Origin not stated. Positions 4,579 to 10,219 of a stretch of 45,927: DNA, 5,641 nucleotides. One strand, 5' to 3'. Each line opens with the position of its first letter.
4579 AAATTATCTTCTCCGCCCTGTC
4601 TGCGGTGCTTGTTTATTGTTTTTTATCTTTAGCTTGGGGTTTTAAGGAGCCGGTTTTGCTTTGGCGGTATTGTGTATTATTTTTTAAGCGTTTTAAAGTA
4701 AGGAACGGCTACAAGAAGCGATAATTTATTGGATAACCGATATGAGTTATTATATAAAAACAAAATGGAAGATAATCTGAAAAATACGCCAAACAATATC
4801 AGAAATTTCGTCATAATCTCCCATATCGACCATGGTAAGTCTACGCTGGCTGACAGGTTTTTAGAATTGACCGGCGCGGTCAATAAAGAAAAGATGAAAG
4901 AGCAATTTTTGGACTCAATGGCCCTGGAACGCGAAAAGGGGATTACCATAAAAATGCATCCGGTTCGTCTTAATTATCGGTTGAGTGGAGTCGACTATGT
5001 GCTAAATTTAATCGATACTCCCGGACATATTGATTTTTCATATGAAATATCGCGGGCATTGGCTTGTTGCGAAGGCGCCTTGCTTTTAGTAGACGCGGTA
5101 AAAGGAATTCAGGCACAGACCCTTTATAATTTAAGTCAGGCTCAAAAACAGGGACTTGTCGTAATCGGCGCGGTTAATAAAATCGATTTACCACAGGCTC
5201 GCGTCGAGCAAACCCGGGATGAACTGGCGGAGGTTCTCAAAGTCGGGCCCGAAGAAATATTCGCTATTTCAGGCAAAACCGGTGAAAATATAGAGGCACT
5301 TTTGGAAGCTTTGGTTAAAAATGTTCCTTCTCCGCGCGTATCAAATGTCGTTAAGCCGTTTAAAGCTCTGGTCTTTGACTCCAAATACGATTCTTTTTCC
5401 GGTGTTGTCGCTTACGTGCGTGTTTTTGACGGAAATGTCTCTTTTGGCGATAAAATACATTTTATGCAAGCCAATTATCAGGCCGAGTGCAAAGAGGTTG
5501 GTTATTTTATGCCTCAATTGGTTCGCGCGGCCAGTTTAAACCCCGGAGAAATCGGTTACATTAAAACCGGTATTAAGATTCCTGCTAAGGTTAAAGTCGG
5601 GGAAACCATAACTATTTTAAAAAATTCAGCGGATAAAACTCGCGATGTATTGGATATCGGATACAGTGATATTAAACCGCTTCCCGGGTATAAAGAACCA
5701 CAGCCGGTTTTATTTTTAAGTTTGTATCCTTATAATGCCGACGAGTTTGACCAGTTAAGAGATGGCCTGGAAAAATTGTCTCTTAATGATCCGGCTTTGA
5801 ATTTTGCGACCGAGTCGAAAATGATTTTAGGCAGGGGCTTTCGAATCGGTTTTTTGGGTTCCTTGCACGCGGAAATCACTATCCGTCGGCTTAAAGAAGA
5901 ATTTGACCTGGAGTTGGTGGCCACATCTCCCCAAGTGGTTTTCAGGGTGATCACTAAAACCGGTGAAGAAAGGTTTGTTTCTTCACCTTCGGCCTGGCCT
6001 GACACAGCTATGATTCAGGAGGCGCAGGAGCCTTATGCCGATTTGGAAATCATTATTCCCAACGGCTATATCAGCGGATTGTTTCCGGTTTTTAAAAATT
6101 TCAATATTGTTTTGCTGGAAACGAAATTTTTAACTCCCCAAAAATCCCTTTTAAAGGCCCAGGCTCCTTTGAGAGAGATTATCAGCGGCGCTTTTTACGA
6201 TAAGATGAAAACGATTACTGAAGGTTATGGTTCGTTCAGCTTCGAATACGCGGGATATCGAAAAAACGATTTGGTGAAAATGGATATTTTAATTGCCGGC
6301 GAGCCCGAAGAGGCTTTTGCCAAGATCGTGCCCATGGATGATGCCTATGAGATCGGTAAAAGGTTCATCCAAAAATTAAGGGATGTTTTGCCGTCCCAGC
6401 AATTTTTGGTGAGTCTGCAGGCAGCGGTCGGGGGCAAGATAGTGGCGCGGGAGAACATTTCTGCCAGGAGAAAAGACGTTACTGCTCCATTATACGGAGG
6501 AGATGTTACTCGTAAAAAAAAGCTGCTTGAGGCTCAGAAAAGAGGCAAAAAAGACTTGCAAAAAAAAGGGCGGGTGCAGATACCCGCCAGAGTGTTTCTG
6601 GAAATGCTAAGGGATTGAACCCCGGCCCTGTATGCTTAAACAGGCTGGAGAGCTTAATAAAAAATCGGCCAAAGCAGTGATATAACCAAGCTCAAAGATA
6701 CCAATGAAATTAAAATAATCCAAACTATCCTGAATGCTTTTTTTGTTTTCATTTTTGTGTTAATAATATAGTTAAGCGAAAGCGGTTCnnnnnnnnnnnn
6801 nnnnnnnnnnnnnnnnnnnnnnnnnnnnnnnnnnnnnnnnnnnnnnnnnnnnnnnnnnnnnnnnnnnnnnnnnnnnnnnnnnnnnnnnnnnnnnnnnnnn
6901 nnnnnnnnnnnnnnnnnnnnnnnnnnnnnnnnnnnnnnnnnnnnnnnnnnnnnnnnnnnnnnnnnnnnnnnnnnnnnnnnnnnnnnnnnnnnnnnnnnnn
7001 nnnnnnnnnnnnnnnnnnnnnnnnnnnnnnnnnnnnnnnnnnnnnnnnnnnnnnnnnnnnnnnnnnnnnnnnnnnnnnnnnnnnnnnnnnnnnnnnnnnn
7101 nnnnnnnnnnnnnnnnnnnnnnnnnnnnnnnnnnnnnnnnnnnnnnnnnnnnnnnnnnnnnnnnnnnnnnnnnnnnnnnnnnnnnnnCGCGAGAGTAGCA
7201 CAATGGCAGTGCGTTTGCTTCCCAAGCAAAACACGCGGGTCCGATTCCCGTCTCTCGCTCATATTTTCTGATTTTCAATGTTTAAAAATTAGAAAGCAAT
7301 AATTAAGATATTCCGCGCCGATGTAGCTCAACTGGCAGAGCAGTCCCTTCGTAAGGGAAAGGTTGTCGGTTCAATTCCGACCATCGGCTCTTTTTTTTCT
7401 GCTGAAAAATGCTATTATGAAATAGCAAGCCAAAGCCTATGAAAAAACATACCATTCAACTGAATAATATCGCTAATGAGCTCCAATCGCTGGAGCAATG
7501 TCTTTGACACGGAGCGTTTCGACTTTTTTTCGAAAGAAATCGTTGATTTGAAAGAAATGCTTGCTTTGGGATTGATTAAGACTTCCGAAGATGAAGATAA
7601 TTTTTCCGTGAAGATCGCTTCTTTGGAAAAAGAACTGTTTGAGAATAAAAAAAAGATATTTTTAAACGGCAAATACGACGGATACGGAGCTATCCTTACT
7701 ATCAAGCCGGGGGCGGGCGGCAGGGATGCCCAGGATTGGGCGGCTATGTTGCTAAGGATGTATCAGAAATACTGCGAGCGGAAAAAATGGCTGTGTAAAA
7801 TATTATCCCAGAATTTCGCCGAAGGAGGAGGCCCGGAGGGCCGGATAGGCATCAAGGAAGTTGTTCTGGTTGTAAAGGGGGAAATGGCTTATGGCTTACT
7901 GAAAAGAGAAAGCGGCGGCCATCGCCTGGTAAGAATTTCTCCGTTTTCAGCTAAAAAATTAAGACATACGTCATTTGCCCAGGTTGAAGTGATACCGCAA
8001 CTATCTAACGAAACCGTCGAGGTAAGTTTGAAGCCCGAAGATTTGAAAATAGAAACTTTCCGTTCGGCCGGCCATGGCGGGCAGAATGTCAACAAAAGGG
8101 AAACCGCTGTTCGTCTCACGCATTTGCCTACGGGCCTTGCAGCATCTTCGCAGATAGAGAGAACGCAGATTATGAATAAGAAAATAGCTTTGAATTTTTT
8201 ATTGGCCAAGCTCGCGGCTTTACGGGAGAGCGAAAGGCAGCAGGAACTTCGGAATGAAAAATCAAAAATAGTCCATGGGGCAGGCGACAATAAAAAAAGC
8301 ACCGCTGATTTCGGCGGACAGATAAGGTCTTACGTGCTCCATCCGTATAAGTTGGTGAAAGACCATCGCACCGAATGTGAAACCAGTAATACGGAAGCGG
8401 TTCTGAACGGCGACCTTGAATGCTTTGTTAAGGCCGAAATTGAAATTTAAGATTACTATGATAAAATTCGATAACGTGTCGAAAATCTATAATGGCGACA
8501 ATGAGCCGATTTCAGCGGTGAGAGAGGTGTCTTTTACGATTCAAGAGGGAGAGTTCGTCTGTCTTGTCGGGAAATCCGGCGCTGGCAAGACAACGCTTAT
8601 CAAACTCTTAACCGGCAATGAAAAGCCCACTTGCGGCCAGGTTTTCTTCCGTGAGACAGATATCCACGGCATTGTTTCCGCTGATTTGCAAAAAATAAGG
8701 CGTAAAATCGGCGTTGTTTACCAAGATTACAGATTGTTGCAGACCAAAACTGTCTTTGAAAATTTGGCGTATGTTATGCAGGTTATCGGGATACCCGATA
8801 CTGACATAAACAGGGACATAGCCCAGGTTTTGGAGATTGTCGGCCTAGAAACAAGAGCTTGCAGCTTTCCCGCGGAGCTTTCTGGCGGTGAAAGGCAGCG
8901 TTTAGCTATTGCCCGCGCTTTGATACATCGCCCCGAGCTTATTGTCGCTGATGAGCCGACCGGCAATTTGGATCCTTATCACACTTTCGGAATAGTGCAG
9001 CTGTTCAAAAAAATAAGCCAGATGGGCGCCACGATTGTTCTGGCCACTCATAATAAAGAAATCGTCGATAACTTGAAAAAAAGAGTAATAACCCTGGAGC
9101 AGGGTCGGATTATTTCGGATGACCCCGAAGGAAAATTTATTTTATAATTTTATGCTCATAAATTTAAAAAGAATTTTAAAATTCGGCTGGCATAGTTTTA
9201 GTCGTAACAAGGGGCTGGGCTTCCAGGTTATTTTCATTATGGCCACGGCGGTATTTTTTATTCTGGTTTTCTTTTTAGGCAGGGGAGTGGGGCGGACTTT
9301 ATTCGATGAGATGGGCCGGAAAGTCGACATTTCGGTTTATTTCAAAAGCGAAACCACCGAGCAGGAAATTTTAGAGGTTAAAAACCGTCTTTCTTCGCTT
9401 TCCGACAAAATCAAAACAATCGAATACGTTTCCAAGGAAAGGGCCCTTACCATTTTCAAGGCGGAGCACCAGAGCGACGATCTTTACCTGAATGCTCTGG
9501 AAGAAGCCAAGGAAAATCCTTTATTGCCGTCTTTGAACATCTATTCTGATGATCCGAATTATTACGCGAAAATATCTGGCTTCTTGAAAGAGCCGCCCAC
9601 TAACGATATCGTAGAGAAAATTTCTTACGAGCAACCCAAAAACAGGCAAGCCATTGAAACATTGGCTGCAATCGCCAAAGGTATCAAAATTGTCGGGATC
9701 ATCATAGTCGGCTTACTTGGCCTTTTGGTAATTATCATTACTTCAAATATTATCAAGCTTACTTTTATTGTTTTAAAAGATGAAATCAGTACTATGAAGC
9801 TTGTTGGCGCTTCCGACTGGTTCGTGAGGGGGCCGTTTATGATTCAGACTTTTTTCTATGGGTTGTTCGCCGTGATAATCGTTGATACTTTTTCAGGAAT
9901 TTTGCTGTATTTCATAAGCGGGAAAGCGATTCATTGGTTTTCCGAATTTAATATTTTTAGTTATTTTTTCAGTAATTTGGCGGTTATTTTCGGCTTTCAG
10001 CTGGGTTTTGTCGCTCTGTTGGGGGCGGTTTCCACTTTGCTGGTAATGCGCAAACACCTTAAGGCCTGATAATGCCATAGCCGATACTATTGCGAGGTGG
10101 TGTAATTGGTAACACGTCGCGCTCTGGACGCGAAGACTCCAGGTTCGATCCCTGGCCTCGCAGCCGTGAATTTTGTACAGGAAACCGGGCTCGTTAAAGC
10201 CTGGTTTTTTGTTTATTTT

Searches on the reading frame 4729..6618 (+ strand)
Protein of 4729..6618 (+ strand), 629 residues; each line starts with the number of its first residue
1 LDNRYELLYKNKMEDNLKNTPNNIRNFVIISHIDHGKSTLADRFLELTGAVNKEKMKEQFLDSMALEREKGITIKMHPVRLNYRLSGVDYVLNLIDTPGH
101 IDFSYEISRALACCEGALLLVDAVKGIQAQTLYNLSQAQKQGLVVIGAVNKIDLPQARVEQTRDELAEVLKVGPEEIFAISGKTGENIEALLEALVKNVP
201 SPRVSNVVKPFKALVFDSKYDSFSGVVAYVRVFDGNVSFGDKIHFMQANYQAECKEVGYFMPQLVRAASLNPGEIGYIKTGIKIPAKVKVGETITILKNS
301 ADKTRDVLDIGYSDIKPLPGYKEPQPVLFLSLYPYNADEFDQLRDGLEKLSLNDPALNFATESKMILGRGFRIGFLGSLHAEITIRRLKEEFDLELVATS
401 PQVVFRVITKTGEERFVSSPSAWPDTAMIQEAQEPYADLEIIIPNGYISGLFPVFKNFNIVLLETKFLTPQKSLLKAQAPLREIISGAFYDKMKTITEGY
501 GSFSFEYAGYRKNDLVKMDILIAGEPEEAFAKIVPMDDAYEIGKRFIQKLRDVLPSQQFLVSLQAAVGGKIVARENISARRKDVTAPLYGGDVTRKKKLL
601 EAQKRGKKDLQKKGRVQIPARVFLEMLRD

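Call 35: search_protein_families(library=pfam, proteins=[window:4729-6618:+], max_evalue=0.001)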
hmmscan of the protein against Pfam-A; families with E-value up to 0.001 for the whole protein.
window:4729-6618:+ (629 aa): 7 families
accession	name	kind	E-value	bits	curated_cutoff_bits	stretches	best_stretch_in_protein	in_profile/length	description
PF00009.33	GTP_EFTU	-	1.6e-51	175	26.5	1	23-201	2-188/188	Elongation factor Tu GTP binding domain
PF06421.17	LepA_C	-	2e-36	124.8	29.7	1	523-627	2-106/107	GTP-binding protein LepA C-terminus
PF00679.30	EFG_C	-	6.4e-11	42.6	27.9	1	433-519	3-87/89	Elongation factor G C-terminus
PF14492.12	EFG_III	-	2.8e-07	30.9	27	1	324-397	2-72/75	Elongation Factor G, domain III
PF03144.31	GTP_EFTU_D2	-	4.8e-06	27.3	30.3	1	225-295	1-73/73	Elongation factor Tu domain 2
PF22042.2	EF-G_D2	-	6.9e-06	26.5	27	1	210-257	1-46/84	Elongation factor G domain 2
PF10662.15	PduV-EutP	-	5.3e-05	23.5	21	1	87-195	33-141/143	Ethanolamine utilisation - propanediol utilisation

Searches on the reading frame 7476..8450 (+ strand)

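Call 35: search_protein_families(library=pfam, proteins=[window:7476-8450:+], max_evalue=0.001)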
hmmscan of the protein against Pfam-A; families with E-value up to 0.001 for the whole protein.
window:7476-8450:+ (324 aa): 2 families
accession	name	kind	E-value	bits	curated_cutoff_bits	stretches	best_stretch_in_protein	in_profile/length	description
PF03462.23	PCRF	-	1.1e-38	133.4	24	1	20-170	49-194/194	PCRF domain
PF00472.26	RF-1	-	4.1e-32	111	35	1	180-298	2-116/116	RF-1 domain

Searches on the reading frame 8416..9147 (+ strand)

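Call 35: search_protein_families(library=pfam, proteins=[window:8416-9147:+], max_evalue=0.001)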
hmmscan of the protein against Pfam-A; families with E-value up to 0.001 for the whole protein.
window:8416-9147:+ (243 aa): 4 families
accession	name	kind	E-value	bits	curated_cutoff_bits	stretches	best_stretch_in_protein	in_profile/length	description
PF00005.33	ABC_tran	-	5.1e-37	128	25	1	36-182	2-136/137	ABC transporter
PF13304.12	AAA_21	-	4.5e-10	40.5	27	1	153-218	236-304/304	AAA domain, putative AbiEii toxin, Type IV TA system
PF03193.22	RsgA_GTPase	-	5.4e-05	23.5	30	1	35-75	97-136/174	RsgA GTPase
PF02463.25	SMC_N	-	0.00016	21.6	40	0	45-224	24-209/220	RecF/RecN/SMC N terminal domain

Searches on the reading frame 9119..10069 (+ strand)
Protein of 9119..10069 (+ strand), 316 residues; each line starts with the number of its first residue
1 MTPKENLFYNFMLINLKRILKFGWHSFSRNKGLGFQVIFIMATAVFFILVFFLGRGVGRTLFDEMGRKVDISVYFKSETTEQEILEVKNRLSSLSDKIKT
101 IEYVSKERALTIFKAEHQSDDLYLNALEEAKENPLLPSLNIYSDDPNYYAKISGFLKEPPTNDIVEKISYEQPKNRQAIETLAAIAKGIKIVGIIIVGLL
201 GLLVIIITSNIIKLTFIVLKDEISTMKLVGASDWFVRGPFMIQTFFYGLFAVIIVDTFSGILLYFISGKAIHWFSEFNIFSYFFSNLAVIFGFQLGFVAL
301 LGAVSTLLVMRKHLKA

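Call 35: search_protein_families(library=pfam, proteins=[window:9119-10069:+], max_evalue=0.001)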
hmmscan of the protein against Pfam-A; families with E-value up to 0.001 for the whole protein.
window:9119-10069:+ (316 aa): 2 families
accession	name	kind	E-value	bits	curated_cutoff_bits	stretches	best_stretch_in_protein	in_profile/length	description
PF18075.7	FtsX_ECD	-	1.4e-13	51.7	23.5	1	69-157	1-88/96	FtsX extracellular domain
PF02687.27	FtsX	-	1.6e-07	31.8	25.5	1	194-312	1-118/120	FtsX-like permease C-terminal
